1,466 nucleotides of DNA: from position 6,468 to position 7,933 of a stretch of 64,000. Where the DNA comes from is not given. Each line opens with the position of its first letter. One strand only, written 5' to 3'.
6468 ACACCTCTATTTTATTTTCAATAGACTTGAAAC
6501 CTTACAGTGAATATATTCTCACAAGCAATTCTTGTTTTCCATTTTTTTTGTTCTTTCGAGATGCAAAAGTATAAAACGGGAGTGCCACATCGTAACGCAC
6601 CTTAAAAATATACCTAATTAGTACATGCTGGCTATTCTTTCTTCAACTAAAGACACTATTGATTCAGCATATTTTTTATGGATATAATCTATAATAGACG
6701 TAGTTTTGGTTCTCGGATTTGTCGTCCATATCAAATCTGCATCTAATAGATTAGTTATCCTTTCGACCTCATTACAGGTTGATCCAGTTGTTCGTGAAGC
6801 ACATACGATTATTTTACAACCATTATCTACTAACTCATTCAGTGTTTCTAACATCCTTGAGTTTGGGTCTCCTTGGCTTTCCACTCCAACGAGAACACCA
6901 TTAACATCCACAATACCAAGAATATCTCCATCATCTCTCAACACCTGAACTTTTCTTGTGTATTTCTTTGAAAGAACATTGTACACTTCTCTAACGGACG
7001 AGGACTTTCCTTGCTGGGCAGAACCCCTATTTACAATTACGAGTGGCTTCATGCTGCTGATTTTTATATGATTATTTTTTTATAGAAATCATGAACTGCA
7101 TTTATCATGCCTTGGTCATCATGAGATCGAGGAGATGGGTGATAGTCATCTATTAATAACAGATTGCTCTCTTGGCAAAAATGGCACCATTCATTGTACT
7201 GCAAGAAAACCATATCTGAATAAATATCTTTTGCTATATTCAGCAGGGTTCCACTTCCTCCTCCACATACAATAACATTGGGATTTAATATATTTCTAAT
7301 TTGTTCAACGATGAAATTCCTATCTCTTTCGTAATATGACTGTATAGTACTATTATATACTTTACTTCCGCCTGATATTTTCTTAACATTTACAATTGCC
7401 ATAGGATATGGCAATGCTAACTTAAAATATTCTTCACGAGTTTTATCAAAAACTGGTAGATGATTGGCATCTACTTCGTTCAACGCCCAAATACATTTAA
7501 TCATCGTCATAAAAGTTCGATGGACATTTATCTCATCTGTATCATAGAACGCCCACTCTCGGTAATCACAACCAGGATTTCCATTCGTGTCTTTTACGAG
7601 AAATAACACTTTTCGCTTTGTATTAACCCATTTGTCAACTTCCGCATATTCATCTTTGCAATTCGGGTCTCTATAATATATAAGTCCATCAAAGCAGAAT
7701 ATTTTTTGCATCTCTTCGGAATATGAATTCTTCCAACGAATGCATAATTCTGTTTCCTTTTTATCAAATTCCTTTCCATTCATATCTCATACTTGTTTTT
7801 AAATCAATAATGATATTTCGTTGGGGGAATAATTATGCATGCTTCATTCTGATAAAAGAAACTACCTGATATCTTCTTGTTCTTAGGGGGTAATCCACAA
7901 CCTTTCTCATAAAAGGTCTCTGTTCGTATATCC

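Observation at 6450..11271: A 23-bp inverted repeat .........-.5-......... occurs four times, three times exactly 7 nt upstream of a TAnnTTTG -7 box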

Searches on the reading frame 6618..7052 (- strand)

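Call 11: search_protein_families(library=pfam, proteins=[window:6618-7052:-], max_evalue=0.01)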
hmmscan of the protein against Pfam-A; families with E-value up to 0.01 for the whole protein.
window:6618-7052:- (144 aa): 0 families

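Call 12: search_protein_families(library=padloc, proteins=[window:6618-7052:-], max_evalue=0.01)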
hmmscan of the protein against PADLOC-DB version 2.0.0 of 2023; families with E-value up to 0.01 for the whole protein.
window:6618-7052:- (144 aa): 0 families

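Call 65: search_protein_families(library=ncbifam, proteins=[window:6618-7052:-], max_evalue=0.01)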
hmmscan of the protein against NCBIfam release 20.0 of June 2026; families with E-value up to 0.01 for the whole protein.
window:6618-7052:- (144 aa): 1 family
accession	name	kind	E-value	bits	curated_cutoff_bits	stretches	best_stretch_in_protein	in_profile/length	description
NF011440.0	PRK14869.1-2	equivalog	0.0054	15.4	746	1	16-68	82-134/541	putative manganese-dependent inorganic diphosphatase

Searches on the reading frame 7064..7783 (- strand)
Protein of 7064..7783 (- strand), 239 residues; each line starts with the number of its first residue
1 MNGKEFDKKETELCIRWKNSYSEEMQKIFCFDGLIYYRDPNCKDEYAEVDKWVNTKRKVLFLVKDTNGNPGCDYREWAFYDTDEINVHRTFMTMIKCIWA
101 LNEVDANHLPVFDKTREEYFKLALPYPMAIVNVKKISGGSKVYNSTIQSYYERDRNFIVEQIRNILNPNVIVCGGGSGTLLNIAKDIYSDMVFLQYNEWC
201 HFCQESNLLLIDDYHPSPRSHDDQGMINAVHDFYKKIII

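Call 11: search_protein_families(library=pfam, proteins=[window:7064-7783:-], max_evalue=0.01)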
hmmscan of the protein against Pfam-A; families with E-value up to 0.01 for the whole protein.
window:7064-7783:- (239 aa): 0 families

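Call 12: search_protein_families(library=padloc, proteins=[window:7064-7783:-], max_evalue=0.01)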
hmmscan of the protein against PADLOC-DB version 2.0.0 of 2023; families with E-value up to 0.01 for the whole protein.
window:7064-7783:- (239 aa): 0 families

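Call 64: search_solved_structures(query=window:7064-7783:-, max_evalue=10)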
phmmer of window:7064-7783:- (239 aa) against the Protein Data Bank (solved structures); distinct sequences matched with E-value up to 10: 3.
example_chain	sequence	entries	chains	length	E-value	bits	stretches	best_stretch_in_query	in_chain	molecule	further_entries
4d0g_A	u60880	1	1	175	0.9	12.1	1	136-219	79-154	RAS-RELATED PROTEIN RAB-14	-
1z0f_A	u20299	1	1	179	1.2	11.7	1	136-213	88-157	RAB14, member RAS oncogene family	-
4drz_A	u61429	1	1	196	1.3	11.6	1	137-217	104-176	Ras-related protein Rab-14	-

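Call 65: search_protein_families(library=ncbifam, proteins=[window:7064-7783:-], max_evalue=0.01)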
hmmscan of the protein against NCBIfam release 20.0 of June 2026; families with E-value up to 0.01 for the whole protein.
window:7064-7783:- (239 aa): 0 families
